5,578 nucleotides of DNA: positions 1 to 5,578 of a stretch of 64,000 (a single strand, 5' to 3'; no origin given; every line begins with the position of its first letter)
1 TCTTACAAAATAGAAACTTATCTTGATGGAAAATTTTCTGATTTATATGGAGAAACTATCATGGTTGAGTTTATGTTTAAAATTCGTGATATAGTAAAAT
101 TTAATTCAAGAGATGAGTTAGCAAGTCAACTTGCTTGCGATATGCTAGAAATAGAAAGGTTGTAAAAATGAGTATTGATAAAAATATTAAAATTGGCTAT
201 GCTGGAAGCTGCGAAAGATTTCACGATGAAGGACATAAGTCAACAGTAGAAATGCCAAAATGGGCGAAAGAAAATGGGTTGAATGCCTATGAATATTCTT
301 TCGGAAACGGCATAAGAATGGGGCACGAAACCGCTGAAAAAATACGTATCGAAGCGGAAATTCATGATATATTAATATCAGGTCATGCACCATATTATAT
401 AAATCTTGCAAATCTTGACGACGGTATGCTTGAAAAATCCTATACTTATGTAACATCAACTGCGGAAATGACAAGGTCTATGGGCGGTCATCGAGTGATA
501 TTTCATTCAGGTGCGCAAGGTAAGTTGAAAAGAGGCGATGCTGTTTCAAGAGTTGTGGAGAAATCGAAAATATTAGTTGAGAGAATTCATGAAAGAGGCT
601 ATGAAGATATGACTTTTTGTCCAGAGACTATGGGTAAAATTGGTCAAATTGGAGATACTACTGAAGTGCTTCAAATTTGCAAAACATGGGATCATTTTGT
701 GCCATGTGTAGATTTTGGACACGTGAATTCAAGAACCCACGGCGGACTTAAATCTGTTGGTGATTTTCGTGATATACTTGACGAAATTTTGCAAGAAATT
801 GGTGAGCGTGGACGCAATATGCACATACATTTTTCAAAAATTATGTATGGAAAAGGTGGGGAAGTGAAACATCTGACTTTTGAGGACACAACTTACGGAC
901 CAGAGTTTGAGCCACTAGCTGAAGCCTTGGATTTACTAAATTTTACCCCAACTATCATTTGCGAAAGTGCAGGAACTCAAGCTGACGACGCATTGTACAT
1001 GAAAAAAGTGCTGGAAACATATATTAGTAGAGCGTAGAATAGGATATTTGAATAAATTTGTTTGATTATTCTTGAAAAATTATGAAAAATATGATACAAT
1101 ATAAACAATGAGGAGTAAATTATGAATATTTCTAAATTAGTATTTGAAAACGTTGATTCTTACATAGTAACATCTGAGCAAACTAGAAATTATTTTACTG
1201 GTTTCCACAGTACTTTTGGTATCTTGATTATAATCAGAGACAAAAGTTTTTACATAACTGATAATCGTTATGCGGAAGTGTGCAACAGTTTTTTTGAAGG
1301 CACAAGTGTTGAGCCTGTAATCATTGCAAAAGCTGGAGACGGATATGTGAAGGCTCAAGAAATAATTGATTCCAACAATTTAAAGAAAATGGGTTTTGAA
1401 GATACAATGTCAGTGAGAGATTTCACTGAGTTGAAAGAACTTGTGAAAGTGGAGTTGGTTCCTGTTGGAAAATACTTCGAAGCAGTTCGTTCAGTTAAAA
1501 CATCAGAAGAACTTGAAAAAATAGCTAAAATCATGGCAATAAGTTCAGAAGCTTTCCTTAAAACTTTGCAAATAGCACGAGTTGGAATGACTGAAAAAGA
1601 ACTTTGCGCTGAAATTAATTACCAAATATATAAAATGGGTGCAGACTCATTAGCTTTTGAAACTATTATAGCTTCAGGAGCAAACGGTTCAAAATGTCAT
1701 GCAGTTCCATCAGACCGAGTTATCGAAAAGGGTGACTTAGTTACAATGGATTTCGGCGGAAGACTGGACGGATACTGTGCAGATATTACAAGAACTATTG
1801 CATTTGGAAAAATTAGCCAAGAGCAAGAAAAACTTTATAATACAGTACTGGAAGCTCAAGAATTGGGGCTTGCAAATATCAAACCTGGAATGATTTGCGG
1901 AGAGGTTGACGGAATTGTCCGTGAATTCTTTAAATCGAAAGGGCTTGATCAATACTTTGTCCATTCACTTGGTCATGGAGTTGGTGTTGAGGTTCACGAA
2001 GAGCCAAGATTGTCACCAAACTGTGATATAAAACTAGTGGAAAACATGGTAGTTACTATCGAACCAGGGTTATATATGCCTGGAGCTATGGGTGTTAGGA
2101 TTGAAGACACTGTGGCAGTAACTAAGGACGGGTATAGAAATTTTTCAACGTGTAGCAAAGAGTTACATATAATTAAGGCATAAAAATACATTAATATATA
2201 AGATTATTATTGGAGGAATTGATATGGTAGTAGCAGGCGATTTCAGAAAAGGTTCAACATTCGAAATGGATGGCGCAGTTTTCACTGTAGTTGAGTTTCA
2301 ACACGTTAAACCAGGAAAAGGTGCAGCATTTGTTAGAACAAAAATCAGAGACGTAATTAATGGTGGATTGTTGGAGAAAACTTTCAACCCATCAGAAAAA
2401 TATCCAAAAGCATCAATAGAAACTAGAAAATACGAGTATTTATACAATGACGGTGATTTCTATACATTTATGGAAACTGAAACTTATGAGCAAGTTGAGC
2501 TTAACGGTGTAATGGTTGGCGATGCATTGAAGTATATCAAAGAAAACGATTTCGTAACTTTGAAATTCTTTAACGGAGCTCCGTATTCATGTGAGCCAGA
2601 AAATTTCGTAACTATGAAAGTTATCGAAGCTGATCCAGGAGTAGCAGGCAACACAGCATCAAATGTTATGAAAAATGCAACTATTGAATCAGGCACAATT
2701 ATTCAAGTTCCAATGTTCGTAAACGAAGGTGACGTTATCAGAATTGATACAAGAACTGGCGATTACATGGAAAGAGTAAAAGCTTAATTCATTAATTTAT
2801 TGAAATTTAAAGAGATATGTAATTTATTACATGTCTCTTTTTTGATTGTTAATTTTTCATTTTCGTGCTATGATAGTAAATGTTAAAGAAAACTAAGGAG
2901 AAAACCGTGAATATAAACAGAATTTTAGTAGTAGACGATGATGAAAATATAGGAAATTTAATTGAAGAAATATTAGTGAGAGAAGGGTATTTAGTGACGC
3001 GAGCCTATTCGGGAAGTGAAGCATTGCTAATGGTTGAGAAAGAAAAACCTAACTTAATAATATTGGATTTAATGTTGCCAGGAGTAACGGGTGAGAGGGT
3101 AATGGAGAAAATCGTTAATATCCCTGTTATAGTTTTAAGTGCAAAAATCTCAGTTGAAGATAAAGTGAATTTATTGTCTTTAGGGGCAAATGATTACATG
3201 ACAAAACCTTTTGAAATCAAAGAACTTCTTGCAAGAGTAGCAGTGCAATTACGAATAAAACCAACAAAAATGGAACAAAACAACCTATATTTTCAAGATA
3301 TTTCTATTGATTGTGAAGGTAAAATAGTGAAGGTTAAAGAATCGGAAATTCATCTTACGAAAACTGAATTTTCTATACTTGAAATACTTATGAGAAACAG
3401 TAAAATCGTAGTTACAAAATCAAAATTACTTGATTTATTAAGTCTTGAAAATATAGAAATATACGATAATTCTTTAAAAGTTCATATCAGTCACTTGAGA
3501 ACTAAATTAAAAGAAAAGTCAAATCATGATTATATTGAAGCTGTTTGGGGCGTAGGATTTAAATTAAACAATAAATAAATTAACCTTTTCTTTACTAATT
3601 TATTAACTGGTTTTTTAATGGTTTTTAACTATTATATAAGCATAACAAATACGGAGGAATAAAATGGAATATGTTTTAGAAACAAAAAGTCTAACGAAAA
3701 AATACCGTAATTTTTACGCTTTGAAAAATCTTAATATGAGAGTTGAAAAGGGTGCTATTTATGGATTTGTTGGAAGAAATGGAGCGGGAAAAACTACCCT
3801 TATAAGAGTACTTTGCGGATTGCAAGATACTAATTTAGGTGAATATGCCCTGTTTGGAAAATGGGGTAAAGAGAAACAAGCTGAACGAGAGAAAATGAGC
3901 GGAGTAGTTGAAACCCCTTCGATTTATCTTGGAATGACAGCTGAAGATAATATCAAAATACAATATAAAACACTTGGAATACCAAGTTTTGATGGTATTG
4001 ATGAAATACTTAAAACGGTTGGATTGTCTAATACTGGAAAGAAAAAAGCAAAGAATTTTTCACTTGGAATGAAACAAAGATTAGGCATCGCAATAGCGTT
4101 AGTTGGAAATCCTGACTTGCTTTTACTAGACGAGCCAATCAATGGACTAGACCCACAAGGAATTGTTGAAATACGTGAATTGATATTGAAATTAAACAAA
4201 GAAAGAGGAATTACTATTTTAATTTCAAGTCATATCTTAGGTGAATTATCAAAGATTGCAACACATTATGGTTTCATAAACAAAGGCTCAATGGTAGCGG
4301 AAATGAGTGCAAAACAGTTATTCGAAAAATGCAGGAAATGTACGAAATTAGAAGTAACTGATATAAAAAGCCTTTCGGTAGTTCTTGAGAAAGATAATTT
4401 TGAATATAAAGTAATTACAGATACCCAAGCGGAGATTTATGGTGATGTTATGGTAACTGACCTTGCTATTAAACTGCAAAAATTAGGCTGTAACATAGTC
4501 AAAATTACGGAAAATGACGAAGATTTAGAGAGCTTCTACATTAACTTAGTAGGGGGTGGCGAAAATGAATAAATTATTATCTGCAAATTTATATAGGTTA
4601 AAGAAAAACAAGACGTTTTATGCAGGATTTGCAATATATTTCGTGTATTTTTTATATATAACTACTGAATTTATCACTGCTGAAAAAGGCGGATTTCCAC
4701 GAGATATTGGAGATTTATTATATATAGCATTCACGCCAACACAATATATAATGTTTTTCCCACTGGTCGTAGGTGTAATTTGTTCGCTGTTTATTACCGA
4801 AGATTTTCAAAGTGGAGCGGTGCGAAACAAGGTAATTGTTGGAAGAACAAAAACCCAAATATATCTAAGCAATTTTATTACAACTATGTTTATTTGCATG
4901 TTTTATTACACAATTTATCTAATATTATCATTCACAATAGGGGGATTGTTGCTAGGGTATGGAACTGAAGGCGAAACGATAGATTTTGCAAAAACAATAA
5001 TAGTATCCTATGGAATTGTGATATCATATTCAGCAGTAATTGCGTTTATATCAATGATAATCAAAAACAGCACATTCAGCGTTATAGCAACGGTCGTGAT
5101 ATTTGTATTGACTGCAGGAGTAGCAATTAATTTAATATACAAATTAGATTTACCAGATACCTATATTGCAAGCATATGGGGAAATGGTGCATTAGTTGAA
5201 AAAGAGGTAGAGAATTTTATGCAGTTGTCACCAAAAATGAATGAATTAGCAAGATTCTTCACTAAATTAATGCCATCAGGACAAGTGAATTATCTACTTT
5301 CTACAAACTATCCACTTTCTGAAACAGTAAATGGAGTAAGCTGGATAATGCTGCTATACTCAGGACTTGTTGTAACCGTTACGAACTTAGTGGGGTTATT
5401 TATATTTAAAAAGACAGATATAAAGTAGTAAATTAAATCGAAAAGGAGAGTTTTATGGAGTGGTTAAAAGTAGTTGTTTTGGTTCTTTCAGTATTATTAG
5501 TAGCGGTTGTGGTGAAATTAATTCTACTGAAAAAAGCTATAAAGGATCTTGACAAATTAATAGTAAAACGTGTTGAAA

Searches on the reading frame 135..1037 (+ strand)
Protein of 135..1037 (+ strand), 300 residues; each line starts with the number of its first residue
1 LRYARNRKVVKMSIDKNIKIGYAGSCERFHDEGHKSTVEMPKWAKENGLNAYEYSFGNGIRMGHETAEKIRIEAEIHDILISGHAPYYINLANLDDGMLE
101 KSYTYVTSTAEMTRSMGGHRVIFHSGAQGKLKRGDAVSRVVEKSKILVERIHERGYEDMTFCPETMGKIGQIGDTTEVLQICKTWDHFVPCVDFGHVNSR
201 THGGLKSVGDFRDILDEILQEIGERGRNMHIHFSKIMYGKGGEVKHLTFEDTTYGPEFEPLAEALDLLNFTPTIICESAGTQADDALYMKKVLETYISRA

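Call 27: search_protein_families(library=pfam, proteins=[window:135-1037:+], max_evalue=0.00001)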
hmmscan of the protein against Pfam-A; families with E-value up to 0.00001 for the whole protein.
window:135-1037:+ (300 aa): 1 family
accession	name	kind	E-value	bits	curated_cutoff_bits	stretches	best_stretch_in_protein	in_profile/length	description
PF01261.30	AP_endonuc_2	-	1.6e-24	87.4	31.1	1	42-282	2-233/249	Xylose isomerase-like TIM barrel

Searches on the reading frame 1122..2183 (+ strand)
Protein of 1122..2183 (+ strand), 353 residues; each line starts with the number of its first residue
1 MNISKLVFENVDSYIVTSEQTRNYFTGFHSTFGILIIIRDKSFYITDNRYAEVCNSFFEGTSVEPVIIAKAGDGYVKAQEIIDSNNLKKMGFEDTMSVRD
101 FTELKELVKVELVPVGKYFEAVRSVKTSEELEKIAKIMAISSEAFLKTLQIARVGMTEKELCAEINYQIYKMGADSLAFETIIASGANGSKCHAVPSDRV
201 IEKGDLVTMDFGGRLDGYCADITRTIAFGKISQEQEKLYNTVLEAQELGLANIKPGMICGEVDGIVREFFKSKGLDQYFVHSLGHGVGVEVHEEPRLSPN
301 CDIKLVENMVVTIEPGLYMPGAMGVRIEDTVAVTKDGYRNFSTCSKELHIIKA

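Call 27: search_protein_families(library=pfam, proteins=[window:1122-2183:+], max_evalue=0.00001)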
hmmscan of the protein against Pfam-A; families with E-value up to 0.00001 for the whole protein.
window:1122-2183:+ (353 aa): 2 families
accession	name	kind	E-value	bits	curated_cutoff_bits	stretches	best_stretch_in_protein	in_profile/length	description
PF00557.29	Peptidase_M24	-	2.6e-73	246.6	23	1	132-335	1-208/208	Metallopeptidase family M24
PF01321.24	Creatinase_N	-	1.4e-13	51.9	22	1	9-125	12-128/128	Creatinase/Prolidase N-terminal domain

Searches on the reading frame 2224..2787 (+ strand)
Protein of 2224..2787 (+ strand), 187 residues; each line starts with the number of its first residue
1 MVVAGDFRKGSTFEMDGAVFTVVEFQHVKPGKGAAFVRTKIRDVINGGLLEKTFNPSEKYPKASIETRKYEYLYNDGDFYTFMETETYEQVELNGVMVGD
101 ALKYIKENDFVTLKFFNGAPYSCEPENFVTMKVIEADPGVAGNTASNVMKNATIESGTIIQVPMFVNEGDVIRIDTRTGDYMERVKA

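Call 27: search_protein_families(library=pfam, proteins=[window:2224-2787:+], max_evalue=0.00001)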
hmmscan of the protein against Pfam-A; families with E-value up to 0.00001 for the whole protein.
window:2224-2787:+ (187 aa): 3 families
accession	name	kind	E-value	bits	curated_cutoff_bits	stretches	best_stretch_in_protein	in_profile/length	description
PF08207.18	EFP_N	-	2.9e-25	88.5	23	1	4-59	2-57/58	Elongation factor P (EF-P) KOW-like domain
PF09285.17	Elong-fact-P_C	-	1.2e-24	86.2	25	1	129-184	1-56/56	Elongation factor P, C-terminal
PF01132.26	EFP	-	1.2e-20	73.6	27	1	68-120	1-53/54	Elongation factor P (EF-P) OB domain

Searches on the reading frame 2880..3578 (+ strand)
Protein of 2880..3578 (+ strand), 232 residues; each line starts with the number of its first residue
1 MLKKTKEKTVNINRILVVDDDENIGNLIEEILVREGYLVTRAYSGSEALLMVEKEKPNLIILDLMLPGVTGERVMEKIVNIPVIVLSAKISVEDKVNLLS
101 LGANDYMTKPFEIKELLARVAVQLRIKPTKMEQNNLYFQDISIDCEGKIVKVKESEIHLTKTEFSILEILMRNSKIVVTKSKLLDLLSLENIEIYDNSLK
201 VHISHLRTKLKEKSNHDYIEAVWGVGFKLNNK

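Call 28: search_protein_families(library=pfam, proteins=[window:2880-3578:+], max_evalue=1)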
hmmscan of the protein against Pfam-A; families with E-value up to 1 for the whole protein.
window:2880-3578:+ (232 aa): 4 families
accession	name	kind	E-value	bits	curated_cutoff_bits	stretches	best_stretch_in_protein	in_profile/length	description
PF00072.30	Response_reg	-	4.1e-25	88.5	30.2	1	15-120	1-110/111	Response regulator receiver domain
PF00486.34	Trans_reg_C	-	5.1e-21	75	26.2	1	155-229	2-77/77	Transcriptional regulatory protein, C terminal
PF00196.25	GerE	-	0.13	12.4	23.5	0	193-218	28-53/57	Bacterial regulatory proteins, luxR family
PF06698.16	DUF1192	-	0.15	12.6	25.5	1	180-216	13-49/58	Protein of unknown function (DUF1192)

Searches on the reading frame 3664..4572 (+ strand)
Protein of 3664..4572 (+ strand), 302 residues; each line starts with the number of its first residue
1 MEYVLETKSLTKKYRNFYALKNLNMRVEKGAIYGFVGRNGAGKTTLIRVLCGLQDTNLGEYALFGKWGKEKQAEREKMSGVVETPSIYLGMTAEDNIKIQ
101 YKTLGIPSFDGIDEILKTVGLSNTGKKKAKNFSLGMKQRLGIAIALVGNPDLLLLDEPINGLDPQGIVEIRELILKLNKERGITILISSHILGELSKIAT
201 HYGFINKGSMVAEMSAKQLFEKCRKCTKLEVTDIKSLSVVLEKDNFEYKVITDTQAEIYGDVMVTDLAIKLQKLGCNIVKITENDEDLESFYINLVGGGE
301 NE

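Call 28: search_protein_families(library=pfam, proteins=[window:3664-4572:+], max_evalue=1)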
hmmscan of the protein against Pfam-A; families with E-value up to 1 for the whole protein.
window:3664-4572:+ (302 aa): 11 families
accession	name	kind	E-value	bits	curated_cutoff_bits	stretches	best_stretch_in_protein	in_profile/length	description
PF00005.33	ABC_tran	-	1.8e-27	97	25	1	20-160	1-137/137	ABC transporter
PF13304.12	AAA_21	-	2.6e-16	61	27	2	120-194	226-302/304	AAA domain, putative AbiEii toxin, Type IV TA system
PF13476.12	AAA_23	-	0.0003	21.9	27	1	15-128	5-106/201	AAA domain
PF13175.12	AAA_15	-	0.0046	17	32.1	1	15-55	9-48/374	AAA ATPase domain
PF03193.22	RsgA_GTPase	-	0.0092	16.3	30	1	19-61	96-137/174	RsgA GTPase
PF01926.29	MMR_HSR1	-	0.012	16.2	21.9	1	34-100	3-69/113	50S ribosome-binding GTPase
PF13555.12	AAA_29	-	0.03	14.5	27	1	23-52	15-48/61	P-loop containing region of AAA domain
PF08038.17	Tom7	-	0.072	13.2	27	1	194-205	9-20/41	TOM7 family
PF23862.1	CdsD_C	-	0.11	13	27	1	229-250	34-55/56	CdsD C-terminal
PF02367.23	TsaE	-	0.14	12.6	26.6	1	21-51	12-42/128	Threonylcarbamoyl adenosine biosynthesis protein TsaE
PF02421.24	FeoB_N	-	0.19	11.7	27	1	35-95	5-65/156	Ferrous iron transport protein B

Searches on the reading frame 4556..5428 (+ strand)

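Call 28: search_protein_families(library=pfam, proteins=[window:4556-5428:+], max_evalue=1)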
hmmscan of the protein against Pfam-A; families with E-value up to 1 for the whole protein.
window:4556-5428:+ (290 aa): 4 families
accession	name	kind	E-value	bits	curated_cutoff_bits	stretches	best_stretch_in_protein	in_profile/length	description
PF12730.13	ABC2_membrane_4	-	1.7e-12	48.1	27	1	8-184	2-177/179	ABC-2 family transporter protein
PF12679.13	ABC2_membrane_2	-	3e-10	40.3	27.2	1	58-289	72-283/283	ABC-2 family transporter protein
PF12698.13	ABC2_membrane_3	-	0.013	15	31.6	1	59-207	163-297/347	ABC-2 family transporter protein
PF13955.11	Fst_toxin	-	0.11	12.9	36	0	69-79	7-17/21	Toxin Fst, type I toxin-antitoxin system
